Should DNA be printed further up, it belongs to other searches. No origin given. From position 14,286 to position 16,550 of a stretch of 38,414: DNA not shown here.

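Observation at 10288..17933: Five-gene translationally coupled envelope-modification operon ending in a secreted BNR double propeller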

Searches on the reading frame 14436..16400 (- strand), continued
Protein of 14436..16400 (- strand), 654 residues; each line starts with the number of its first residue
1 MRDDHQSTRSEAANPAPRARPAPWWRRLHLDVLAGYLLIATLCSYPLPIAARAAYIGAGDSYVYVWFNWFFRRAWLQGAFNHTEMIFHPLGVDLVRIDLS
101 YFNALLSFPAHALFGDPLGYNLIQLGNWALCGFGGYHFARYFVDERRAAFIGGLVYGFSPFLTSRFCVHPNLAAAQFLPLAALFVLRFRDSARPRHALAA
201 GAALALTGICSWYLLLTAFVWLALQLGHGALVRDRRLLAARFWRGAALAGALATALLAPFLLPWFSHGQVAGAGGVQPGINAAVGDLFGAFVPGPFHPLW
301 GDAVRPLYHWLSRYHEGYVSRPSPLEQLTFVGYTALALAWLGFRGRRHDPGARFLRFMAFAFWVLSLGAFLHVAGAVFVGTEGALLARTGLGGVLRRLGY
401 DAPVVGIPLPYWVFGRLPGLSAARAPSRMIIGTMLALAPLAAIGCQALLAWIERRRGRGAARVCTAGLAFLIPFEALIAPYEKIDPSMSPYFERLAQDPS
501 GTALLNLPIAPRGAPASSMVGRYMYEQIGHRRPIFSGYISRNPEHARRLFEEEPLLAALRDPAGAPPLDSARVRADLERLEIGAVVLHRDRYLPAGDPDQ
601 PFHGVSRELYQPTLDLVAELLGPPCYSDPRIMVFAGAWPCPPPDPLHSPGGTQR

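Call 55: search_protein_families(library=pfam, proteins=[L017:256-1839:+, L017:3676-4416:+, L017:4593-5426:-, L017:6244-7317:-, L017:7314-8144:-, L017:8122-8835:-, L005:1254-2828:+, L014:2596-4113:-, L008:7477-9276:-, L008:12541-14211:-], max_evalue=0.01)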
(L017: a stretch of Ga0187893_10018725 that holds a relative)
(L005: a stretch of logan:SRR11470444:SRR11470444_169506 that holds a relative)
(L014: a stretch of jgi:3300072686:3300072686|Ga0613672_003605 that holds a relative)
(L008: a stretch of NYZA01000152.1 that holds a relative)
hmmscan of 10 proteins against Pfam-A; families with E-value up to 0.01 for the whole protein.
L017:256-1839:+ (527 aa): 2 families
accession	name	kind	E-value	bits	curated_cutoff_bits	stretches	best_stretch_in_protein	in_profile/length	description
PF07969.17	Amidohydro_3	-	6.5e-29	102.2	29.7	1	44-507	1-470/472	Amidohydrolase family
PF01979.26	Amidohydro_1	-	1.4e-10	41.4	25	1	429-484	271-321/345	Amidohydrolase family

L017:3676-4416:+ (246 aa): 2 families
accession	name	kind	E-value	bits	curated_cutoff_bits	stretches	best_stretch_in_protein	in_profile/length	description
PF07722.19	Peptidase_C26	-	7.1e-63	212.7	20.5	1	12-222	3-219/219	Peptidase C26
PF00117.34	GATase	-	1.6e-13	51.2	22.8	1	97-230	59-180/190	Glutamine amidotransferase class-I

L017:4593-5426:- (277 aa): 3 families
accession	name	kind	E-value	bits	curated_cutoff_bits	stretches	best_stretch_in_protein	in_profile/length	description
PF00535.33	Glycos_transf_2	-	7.2e-30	104.6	23.3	1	29-197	1-167/168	Glycosyl transferase family 2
PF13641.12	Glyco_tranf_2_3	-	6.8e-08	33.2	27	1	26-119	1-96/230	Glycosyltransferase like family 2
PF10111.15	Glyco_tranf_2_2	-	0.00086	19.3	27.3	1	29-120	1-92/276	Glycosyltransferase like family 2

L017:6244-7317:- (357 aa): 1 family
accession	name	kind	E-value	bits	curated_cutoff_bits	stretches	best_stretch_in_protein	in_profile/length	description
PF00933.27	Glyco_hydro_3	-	4.9e-81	273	27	1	3-320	2-315/316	Glycosyl hydrolase family 3 N terminal domain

L017:7314-8144:- (276 aa): 0 families

L017:8122-8835:- (237 aa): 2 families
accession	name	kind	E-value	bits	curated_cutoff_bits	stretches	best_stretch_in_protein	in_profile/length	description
PF08546.17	ApbA_C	-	7.1e-29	101.1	22.7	1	104-225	2-123/125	Ketopantoate reductase PanE/ApbA C terminal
PF02558.23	ApbA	-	1.8e-15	57.3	22.2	1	1-77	74-149/150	Ketopantoate reductase PanE/ApbA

L005:1254-2828:+ (524 aa): 2 families
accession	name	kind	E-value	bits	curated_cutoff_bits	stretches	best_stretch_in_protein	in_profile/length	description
PF09852.15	DUF2079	-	2.5e-54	185.5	28.2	1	50-514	9-459/459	Predicted membrane protein (DUF2079)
PF14897.12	EpsG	-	0.0053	16.4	30.1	0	160-230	114-182/326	EpsG family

L014:2596-4113:- (505 aa): 1 family
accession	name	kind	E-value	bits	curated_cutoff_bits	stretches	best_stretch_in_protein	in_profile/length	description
PF06196.17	DUF997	-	3e-05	24.3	26.3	1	140-172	36-68/77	Protein of unknown function (DUF997)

L008:7477-9276:- (599 aa): 0 families

L008:12541-14211:- (556 aa): 0 families

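Call 74: search_protein_representatives(protein=window:14436-16400:-)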
Query: 654 residues. Proteins with E-value up to 0.001 (for the whole library): 5085; up to 1e-10: 2028; up to 1e-30: 166. The best 150 are listed.
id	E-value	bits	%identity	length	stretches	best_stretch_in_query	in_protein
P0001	0.0e+00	1431.5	100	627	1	28-654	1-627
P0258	3.7e-88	313.2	47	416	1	247-635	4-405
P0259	1.5e-57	212.0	29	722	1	30-558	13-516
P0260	5.8e-54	200.2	29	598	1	32-592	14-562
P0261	8.2e-54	199.7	36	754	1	18-546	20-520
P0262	3.7e-50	187.5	28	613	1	27-545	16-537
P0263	1.4e-49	185.7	28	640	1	33-559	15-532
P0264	3.9e-49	184.2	28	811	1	27-562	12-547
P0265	5.2e-49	183.8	29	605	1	31-591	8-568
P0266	9.9e-48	179.6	33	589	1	35-563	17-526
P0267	2.7e-47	178.1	29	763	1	29-554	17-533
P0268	4.8e-46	174.0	35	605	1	36-563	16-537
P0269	5.3e-46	173.8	29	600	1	57-548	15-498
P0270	3.5e-45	171.1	34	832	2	25-377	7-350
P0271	8.4e-45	169.9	32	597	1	29-546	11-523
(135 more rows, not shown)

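Call 76: search_protein_families(library=pfam, alignment_id=A6, max_evalue=0.001)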
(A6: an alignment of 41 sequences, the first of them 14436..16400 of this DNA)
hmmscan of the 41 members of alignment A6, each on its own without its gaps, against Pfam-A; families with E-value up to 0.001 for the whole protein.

A. member 1, window:14436-16400:- (654 aa): 1 family
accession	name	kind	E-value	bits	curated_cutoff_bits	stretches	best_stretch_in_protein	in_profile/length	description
PF09852.15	DUF2079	-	0.00065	19.3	28.2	0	105-269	51-203/459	Predicted membrane protein (DUF2079)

B. families by the number of members that match (of 41 scanned): 7 families
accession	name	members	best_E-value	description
PF13231.12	PMT_2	4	8.8e-05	Dolichyl-phosphate-mannose-protein mannosyltransferase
PF09852.15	DUF2079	4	0.00024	Predicted membrane protein (DUF2079)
PF10131.15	PTPS_related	3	6.8e-05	6-pyruvoyl-tetrahydropterin synthase related domain; membrane protein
PF02366.24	PMT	1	3.3e-05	Dolichyl-phosphate-mannose-protein mannosyltransferase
PF24677.1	DUF7657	1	7.1e-05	Domain of unknown function (DUF7657)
PF20176.3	DUF6541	1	0.00015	Family of unknown function (DUF6541)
PF09586.16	YfhO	1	0.00015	Bacterial membrane protein YfhO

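Call 88: search_solved_structures(query=A6, max_evalue=1, show_alignments=3)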
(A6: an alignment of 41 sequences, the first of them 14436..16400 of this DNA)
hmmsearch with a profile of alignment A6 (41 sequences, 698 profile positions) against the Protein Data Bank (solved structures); distinct sequences matched with E-value up to 1: 1.
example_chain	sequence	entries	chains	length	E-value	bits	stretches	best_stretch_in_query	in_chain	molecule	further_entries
5jxd_A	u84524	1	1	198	0.73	11.1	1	485-569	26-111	Tumor necrosis factor alpha-induced protein 8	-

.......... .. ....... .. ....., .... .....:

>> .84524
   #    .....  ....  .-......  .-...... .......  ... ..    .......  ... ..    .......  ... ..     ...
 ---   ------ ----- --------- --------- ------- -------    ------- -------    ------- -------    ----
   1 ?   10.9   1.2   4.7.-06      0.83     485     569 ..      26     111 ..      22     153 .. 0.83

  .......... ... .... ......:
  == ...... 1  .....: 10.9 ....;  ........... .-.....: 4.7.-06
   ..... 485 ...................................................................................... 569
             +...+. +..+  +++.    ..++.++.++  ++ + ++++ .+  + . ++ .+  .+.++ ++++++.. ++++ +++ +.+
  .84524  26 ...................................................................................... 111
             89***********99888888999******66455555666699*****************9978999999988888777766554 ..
